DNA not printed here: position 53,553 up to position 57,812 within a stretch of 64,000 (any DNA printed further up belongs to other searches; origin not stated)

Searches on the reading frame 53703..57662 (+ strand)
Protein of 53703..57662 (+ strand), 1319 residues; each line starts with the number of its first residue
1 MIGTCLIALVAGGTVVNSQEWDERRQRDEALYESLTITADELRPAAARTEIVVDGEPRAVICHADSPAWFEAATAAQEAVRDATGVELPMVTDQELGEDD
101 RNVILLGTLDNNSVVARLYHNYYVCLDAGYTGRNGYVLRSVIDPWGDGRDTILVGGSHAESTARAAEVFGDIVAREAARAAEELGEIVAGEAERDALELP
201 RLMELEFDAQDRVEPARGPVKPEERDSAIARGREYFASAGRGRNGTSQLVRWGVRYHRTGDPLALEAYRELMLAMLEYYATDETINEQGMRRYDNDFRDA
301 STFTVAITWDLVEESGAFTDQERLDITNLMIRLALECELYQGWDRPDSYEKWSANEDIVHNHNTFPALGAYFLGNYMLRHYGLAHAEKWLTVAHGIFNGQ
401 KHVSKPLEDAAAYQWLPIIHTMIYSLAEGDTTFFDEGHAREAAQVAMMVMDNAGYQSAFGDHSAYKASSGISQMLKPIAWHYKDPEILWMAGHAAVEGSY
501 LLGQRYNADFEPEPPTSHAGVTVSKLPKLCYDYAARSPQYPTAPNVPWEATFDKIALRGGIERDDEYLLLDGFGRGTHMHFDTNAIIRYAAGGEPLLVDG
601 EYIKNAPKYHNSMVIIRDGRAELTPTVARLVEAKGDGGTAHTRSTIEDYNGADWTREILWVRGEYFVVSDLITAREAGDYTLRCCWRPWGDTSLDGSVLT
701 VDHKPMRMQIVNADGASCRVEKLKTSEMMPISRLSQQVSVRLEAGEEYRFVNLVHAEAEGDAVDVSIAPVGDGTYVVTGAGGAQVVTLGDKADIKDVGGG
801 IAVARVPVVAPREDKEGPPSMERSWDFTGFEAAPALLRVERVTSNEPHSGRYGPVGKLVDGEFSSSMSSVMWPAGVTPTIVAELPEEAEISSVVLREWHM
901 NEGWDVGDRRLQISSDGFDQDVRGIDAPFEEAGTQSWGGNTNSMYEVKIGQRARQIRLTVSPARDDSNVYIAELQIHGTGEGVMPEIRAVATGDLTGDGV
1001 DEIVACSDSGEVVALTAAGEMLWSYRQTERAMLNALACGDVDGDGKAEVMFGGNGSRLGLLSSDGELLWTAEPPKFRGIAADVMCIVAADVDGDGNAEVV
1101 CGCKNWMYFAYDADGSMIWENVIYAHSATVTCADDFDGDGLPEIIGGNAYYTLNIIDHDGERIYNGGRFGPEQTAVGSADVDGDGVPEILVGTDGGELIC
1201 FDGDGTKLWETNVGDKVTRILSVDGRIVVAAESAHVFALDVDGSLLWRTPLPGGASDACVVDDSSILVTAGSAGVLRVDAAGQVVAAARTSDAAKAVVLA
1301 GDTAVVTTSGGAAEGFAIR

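Call 25: search_protein_families(library=pfam, proteins=[window:53703-57662:+], max_evalue=0.00001)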
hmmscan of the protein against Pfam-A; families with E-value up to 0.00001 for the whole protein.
window:53703-57662:+ (1319 aa): 7 families
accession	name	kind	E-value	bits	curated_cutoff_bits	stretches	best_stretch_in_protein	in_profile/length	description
PF25292.1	Beta-prop_CGLA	-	6.4e-19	69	26.8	1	990-1033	34-77/316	Lambda-carrageenase beta-propeller domain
PF13517.12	FG-GAP_3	-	4.8e-15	56.3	26.9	1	1040-1100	1-60/61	FG-GAP-like repeat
PF01839.29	FG-GAP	-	1.6e-14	53.9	22.1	0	1174-1196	3-25/37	FG-GAP repeat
PF13360.13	PQQ_2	-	1.5e-11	44.9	27.6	1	1196-1312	3-129/233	Outer membrane protein assembly factor BamB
PF13570.13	Beta-prop_ACSF4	-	2e-08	34.5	133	0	1189-1274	188-282/329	Beta-alanine-activating enzyme, beta-propeller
PF14783.12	BBS2_Mid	-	1.9e-07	31.6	27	0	1179-1227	5-52/108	Ciliary BBSome complex subunit 2, middle region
PF23743.1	Beta-prop_BBS7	-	9.6e-06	25.5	27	0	986-1016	268-298/299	BBS7 beta-propeller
